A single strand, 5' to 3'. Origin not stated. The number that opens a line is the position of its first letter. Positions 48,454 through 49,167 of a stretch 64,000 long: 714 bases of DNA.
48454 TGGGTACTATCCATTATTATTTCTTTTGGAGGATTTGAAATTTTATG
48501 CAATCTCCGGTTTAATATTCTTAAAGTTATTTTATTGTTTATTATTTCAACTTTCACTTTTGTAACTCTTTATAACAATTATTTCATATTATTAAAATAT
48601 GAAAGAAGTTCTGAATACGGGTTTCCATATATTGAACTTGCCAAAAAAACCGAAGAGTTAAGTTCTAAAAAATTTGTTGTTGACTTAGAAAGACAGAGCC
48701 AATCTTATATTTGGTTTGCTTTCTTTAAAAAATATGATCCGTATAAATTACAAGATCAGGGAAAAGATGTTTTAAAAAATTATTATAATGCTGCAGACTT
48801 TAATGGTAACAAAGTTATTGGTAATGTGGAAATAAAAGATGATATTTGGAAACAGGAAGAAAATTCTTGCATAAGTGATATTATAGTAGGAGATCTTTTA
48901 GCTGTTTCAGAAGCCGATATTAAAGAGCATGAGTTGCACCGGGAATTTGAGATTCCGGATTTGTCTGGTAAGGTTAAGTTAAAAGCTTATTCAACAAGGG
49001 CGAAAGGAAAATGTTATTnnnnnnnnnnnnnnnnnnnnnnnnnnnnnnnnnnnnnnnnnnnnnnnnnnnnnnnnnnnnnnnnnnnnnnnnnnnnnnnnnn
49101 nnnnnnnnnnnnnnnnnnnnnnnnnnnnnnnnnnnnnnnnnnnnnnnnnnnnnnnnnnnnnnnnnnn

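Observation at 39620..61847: Tandem radiation of nine paralogous PMT/ArnT-like GT-C genes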

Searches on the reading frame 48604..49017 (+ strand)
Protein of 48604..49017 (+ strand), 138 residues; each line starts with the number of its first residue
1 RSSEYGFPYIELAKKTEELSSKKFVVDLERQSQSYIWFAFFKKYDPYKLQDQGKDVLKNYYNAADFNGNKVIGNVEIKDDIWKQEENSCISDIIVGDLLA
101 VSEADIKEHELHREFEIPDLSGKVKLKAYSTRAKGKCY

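Call 83: search_protein_families(library=pfam, proteins=[window:48604-49017:+], max_evalue=1)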
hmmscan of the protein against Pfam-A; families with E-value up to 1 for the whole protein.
window:48604-49017:+ (138 aa): 1 family
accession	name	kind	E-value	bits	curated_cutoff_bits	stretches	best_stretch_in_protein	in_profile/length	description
PF01625.27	PMSR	-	0.084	13.6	23.7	1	25-63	56-94/153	Peptide methionine sulfoxide reductase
